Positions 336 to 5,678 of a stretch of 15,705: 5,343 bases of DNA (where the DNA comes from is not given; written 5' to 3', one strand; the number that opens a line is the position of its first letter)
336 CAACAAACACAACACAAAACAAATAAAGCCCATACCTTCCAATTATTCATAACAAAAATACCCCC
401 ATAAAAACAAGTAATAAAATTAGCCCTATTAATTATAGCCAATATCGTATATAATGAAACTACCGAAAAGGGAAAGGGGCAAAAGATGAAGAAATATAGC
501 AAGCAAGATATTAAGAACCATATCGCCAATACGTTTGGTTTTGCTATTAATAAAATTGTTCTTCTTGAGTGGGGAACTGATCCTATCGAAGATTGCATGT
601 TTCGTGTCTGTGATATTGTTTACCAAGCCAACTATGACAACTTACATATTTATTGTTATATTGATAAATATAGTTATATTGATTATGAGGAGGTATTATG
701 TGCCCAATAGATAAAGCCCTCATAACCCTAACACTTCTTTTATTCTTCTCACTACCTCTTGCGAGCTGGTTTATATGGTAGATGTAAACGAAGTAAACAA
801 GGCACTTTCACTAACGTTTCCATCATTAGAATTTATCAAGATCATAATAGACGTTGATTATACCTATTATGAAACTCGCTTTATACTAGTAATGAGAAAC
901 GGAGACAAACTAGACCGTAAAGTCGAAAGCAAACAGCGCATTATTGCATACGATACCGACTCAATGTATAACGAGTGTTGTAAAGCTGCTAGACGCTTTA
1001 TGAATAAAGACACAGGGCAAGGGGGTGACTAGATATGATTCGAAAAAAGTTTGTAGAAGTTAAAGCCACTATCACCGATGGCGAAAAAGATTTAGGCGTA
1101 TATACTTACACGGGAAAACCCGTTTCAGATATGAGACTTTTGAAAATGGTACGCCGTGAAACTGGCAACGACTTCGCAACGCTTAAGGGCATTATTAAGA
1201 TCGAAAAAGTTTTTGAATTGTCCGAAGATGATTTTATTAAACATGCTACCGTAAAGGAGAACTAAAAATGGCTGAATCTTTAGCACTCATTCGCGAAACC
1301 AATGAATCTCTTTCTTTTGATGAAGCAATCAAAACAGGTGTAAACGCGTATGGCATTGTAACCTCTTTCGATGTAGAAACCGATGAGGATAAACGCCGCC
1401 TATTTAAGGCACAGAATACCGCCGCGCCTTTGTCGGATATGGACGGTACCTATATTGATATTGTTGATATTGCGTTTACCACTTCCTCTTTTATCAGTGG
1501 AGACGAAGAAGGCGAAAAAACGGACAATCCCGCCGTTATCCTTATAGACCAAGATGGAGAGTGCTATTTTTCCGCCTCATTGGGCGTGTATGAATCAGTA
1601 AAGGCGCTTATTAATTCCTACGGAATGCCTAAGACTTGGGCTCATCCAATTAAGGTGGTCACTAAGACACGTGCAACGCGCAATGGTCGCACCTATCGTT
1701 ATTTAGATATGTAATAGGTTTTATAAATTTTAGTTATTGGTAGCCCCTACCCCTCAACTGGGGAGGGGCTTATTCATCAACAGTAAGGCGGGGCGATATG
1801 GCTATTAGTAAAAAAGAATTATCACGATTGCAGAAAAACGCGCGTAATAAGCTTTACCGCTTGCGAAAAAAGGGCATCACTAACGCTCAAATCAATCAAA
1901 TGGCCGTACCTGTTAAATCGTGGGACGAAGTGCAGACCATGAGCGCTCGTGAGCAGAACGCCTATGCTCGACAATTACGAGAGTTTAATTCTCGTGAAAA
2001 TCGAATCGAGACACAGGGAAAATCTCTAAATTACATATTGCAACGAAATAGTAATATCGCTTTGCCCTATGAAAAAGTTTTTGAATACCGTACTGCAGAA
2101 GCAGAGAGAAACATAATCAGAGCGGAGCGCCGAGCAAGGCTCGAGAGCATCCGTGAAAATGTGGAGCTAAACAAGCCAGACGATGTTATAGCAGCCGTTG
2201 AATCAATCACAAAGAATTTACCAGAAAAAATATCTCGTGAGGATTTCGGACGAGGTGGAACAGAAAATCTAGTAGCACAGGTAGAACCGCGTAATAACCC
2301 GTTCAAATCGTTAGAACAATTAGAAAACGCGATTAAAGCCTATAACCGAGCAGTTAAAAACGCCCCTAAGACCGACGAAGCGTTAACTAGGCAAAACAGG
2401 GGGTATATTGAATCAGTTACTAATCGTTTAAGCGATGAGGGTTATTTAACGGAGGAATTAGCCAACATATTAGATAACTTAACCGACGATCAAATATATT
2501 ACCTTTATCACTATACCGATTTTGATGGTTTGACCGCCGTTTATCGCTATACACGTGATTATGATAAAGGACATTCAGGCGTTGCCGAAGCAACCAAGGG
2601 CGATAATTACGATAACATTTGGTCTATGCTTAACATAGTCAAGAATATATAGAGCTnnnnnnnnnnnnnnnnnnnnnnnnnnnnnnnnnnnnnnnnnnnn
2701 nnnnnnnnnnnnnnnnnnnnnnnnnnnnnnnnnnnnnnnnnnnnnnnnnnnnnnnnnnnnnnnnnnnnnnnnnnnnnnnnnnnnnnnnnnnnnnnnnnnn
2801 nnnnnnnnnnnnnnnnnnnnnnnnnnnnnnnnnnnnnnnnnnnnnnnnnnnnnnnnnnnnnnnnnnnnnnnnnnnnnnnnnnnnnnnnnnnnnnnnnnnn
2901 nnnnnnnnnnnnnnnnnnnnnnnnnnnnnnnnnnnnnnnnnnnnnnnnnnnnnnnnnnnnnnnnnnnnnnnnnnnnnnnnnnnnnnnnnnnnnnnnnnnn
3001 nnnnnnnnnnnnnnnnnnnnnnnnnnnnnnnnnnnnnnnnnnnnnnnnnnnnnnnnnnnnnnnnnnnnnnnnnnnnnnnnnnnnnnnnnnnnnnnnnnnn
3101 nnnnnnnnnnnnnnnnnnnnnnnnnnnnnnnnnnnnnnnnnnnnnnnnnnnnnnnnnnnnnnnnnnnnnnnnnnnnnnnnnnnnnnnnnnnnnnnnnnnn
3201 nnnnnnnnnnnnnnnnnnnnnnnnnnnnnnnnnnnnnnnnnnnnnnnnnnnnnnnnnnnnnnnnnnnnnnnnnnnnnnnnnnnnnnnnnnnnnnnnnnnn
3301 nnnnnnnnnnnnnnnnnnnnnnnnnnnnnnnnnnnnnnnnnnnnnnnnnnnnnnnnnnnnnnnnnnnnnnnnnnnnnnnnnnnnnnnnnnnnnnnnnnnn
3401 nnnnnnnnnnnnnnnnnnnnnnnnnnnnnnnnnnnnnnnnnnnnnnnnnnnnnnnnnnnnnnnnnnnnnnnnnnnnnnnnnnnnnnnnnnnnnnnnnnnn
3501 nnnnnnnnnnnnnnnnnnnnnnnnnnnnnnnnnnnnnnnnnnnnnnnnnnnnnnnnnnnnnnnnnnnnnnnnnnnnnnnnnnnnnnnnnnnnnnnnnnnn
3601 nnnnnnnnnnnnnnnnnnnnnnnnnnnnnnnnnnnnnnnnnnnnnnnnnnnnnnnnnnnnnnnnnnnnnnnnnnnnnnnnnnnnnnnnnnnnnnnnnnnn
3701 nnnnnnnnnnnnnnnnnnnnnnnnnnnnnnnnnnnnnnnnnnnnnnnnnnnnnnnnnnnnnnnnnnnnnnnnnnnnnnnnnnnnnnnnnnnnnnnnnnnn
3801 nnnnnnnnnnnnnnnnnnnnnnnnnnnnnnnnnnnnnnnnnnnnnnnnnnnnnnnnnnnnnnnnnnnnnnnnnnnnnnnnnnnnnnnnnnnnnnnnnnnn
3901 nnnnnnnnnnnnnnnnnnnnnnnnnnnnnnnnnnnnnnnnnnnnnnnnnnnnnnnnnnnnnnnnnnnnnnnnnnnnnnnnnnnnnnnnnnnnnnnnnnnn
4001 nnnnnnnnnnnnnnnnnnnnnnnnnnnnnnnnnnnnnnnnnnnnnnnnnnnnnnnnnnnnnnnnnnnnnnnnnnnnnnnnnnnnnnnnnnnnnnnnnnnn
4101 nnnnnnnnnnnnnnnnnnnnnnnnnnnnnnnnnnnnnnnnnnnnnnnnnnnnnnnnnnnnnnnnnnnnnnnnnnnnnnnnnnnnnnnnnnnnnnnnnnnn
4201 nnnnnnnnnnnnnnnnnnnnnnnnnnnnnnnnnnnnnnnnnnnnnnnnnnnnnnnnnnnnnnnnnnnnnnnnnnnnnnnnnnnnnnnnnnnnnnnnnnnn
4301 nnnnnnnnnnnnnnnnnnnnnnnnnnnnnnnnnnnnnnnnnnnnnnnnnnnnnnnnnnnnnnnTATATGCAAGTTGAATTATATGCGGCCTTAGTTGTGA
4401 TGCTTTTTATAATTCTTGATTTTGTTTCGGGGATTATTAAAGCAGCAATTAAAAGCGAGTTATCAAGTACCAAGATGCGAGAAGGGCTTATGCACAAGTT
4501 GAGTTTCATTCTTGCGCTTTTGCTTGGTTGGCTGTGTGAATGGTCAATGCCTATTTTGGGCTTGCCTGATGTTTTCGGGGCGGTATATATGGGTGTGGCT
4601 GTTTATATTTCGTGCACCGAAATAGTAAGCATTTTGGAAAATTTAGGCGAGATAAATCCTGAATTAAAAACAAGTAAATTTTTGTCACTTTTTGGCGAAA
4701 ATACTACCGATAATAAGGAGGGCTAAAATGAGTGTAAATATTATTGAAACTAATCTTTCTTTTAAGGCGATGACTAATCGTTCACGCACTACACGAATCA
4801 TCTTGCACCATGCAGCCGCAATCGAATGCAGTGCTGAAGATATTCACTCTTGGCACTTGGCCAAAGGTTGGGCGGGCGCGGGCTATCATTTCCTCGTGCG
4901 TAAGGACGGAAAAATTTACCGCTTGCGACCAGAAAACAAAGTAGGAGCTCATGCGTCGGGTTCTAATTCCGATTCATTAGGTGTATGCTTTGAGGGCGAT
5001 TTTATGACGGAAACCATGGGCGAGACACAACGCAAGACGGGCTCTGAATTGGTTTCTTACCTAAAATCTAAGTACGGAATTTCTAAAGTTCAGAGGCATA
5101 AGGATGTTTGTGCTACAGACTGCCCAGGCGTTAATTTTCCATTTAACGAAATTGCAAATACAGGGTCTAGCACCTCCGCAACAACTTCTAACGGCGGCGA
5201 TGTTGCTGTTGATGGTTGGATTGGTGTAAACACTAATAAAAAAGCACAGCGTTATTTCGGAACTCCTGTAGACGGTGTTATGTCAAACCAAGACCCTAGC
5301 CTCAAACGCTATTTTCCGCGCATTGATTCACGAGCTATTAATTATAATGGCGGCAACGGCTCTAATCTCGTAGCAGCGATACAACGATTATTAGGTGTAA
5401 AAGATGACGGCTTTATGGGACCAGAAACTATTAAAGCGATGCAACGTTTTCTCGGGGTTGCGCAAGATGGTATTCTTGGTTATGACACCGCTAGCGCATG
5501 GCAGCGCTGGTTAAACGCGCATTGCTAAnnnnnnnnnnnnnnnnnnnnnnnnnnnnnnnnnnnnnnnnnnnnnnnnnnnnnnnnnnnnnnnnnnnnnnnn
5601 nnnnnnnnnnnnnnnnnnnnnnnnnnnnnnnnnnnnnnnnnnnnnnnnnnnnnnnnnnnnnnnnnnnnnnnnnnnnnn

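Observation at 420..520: ITR embeds promoter, RBS and the first 9 codons, so two unrelated proteins at opposite genome ends share the N-terminus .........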

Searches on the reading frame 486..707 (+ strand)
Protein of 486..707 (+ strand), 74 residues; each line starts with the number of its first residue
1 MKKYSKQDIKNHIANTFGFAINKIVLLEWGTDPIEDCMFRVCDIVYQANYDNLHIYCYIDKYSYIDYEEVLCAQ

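Call 31: find_homologous_proteins(query=window:486-707:+, max_evalue=0.01)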
Query window:486-707:+ (74 aa): 11 proteins with E <= 0.01 among 11 candidates.
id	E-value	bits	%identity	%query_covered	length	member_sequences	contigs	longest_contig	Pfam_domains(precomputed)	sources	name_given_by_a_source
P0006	6.9e-45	168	100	100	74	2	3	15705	-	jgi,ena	jgi:hypothetical protein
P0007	1.9e-37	144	86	100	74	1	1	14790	-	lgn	-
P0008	2.5e-30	121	89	82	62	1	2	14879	-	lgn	-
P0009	1.2e-29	119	80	86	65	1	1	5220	-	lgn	-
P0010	8.7e-29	117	82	89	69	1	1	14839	-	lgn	-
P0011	3.2e-26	108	76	89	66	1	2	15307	-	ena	-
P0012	1.1e-25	107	73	89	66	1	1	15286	-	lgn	-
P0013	1.8e-23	100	75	86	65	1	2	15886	-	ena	-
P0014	3.7e-23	99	79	78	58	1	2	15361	-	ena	-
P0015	6.4e-20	88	72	73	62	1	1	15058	-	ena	-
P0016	3.0e-18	83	68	81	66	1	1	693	-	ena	-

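Call 33: find_encoding_contigs(protein=P0006, flank=10000, max_places=6)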
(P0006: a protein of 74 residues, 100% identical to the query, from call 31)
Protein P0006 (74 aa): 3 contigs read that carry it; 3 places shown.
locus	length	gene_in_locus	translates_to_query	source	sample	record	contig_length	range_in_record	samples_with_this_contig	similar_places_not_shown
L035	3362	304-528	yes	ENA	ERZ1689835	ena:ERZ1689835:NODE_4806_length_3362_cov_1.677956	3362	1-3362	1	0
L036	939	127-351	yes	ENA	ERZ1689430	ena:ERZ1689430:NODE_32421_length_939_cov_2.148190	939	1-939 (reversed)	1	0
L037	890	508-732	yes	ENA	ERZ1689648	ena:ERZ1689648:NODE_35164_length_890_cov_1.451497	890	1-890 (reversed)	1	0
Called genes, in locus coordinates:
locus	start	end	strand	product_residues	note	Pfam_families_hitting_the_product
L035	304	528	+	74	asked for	-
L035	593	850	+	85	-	-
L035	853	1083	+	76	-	-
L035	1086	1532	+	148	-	PF17427:Phi29_Phage_SSB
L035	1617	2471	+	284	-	-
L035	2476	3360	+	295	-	?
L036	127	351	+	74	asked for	-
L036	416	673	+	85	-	-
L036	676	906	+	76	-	-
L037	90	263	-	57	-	-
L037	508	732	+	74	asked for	-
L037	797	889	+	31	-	?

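Call 55: search_protein_families(library=phrogs, proteins=[window:486-707:+], max_evalue=0.1)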
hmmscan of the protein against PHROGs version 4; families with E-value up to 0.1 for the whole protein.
window:486-707:+ (74 aa): 0 families

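Call 56: search_protein_families(library=pfam, proteins=[window:486-707:+], max_evalue=0.1)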
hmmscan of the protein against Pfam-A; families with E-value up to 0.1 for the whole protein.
window:486-707:+ (74 aa): 0 families

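Call 63: predict_structure(alignment_id=A2)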
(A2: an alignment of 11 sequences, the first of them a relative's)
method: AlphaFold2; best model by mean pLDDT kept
length: 74 residues; sequences in the alignment: 11
mean_pLDDT: 73.3   pTM: 0.60
mean pLDDT of the five models: 73.3, 73.3, 71.7, 50.1, 45.6
residues with pLDDT >= 90: 16; 70-90: 33; 50-70: 10; < 50: 15
segments of 3 or more residues with pLDDT < 50: 61-74
pLDDT, mean of each block of 10 residues (from residue 1): 83 91 83 77 84 69 41 35
secondary structure, 60 per line:
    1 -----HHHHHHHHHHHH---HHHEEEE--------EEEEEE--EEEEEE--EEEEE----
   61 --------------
elements in order: H6-17 E24-27 E36-41 E44-49 E52-56

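Call 69: fold_search(model_id=the predicted structure, library=pdb)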
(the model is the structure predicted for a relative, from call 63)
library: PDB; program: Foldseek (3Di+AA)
matches with E <= 10: 333; with E <= 0.001: 0
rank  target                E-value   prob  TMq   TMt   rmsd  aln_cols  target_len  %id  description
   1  7bfq_A                8.0e-01  0.28  0.34  0.06   6.6        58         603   16  Structure of the Integrator cleavage module with extended INTS4 and rigid body docked INTS9/11 CTD (released 2021-03-24)
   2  7ycx_I                8.5e-01  0.30  0.35  0.06   5.8        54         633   17  The structure of INTAC-PEC complex (released 2023-03-15)
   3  7npa_D                9.7e-01  0.38  0.40  0.07   5.9        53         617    8  Crystal structure of the Coenzyme F420-dependent sulfite reductase from Methanothermococcus thermolithotrophicus at 1. (released 2022-03-23)
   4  8ro0_TF               1.2e+00  0.21  0.35  0.08   6.4        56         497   12  Structure of the C. elegans Intron Lariat Spliceosome primed for disassembly (ILS') (released 2024-08-07)
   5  9e71_BV               1.3e+00  0.47  0.37  0.25   3.0        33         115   18  Cryo-EM structure of the Pyrobaculum calidifontis 70S ribosome (released 2024-11-20)
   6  8j07_g5               1.3e+00  0.28  0.30  0.01   3.6        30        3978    7  96nm repeat of human respiratory doublet microtubule and associated axonemal complexes (released 2023-07-26)
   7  8b7t_MODEL_1_A        1.4e+00  0.15  0.34  0.33   7.2        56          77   12  CPSF73 CTD3 (released 2023-05-03)
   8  7sn8_I                1.6e+00  0.23  0.38  0.06   6.0        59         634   19  Cryo-EM structure of Drosophila Integrator cleavage module (IntS4-IntS9-IntS11) in complex with IP6 (released 2022-10-12)
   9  9spf_SY               1.8e+00  0.35  0.37  0.24   3.9        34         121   15  CRYO-EM STRUCTURE OF HUMAN 80S RIBOSOME WITH A/P/E-SITE TRNA AND MRNA CONTAINING N1-METHYLPSEUDOURIDINE (released 2026-01-21)
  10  7fgn                  2.0e+00  0.28  0.30  0.29   4.9        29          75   28  The crystal structure of the FAF1 UBL1 (released 2022-07-27)
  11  9d2f_T                2.1e+00  0.18  0.29  0.05   3.5        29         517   14  3D structure and atomic model of RS3 of mouse respiratory cilia (released 2025-08-13)
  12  7cun_I                2.1e+00  0.15  0.35  0.06   6.9        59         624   14  The structure of human Integrator-PP2A complex (released 2020-11-25)
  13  5m7h                  2.4e+00  0.12  0.32  0.07   7.1        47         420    8  Crystal structure of Bacillus subtilis EngA in complex with phosphate ion and GMPPNP (released 2017-12-20)
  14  8hm2_B                2.5e+00  0.35  0.36  0.36   3.2        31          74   26  Crystal structure of human ubiquitin-like protein from bacteroides fragilis c terminal cysteine mutant (released 2023-11-29)
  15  1xn9_MODEL_1_A        2.5e+00  0.30  0.33  0.25   3.9        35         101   20  Solution Structure of Methanosarcina mazei Protein RPS24E: The Northeast Structural Genomics Consortium Target (released 2004-12-14)
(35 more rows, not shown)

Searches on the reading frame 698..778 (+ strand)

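Call 55: search_protein_families(library=phrogs, proteins=[window:698-778:+], max_evalue=0.1)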
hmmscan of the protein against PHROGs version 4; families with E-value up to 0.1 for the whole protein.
window:698-778:+ (27 aa): 0 families

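Call 56: search_protein_families(library=pfam, proteins=[window:698-778:+], max_evalue=0.1)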
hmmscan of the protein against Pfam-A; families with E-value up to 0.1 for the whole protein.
window:698-778:+ (27 aa): 1 family
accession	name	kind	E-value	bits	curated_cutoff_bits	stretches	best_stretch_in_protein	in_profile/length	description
PF10375.14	GRAB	-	0.083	13.1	26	1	4-20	6-22/49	GRAB domain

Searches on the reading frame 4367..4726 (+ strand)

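Call 7: search_protein_families(library=pfam, proteins=[window:4367-4726:+], max_evalue=0.01)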
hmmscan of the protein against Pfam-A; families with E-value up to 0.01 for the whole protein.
window:4367-4726:+ (119 aa): 1 family
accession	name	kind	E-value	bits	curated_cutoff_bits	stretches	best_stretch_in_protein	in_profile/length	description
PF05105.17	Phage_holin_4_1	-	1.2e-16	61.2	22.2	1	8-98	14-101/116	Bacteriophage holin family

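Call 8: search_protein_families(library=phrogs, proteins=[window:4367-4726:+], max_evalue=0.01)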
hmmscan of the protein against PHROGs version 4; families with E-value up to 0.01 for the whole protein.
window:4367-4726:+ (119 aa): 2 families
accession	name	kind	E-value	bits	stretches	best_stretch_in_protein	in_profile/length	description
phrog_199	-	lysis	1.3e-09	38.3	1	9-101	31-117/545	holin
phrog_21233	-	unknown function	0.0019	19.3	1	11-47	33-69/72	-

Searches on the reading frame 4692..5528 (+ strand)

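Call 7: search_protein_families(library=pfam, proteins=[window:4692-5528:+], max_evalue=0.01)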
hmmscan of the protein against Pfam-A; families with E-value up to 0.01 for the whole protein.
window:4692-5528:+ (278 aa): 3 families
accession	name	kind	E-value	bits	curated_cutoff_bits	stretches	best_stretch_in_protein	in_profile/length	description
PF01510.30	Amidase_2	-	1.2e-19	71.3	26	1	32-146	4-130/131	N-acetylmuramoyl-L-alanine amidase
PF01471.23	PG_binding_1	-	1.7e-07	31.7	23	0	246-268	33-55/57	Putative peptidoglycan binding domain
PF09374.15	PG_binding_3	-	9.6e-07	29.3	24.6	0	227-251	3-32/76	Predicted Peptidoglycan domain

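Call 8: search_protein_families(library=phrogs, proteins=[window:4692-5528:+], max_evalue=0.01)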
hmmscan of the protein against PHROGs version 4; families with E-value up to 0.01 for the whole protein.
window:4692-5528:+ (278 aa): 17 families
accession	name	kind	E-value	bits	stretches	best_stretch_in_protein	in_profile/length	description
phrog_35436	-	lysis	2.9e-40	139.2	1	16-176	2-165/266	amidase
phrog_1493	-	lysis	3.6e-36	126.2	1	11-272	6-307/394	endolysin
phrog_822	-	lysis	1.6e-33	117.3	1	17-158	7-156/215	amidase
phrog_1794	-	lysis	1.5e-15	58.5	1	16-151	39-185/336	amidase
phrog_7854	-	lysis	4.2e-12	47.3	1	67-168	1-99/304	endolysin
phrog_23582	-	unknown function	4.3e-12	46.8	1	216-276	270-330/565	-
phrog_7698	-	lysis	9e-11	43.1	1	22-173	12-165/316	endolysin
phrog_19265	-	unknown function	1.7e-09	38.8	1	30-147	21-143/293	-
phrog_2338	-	lysis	2.4e-08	34.8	1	28-162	23-163/346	endolysin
phrog_670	-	lysis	1.2e-07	32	1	13-152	91-244/596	endolysin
phrog_3088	-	lysis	1.3e-06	29.4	1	25-146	16-141/248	amidase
phrog_9611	-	lysis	1.6e-06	28.9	1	16-153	6-156/246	endolysin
phrog_12609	-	lysis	0.00033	21.3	1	34-103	24-100/264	endolysin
phrog_4018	-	lysis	0.00082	20.2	1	50-173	48-165/285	amidase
phrog_2649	-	lysis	0.0016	19.4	0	222-275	180-240/261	endolysin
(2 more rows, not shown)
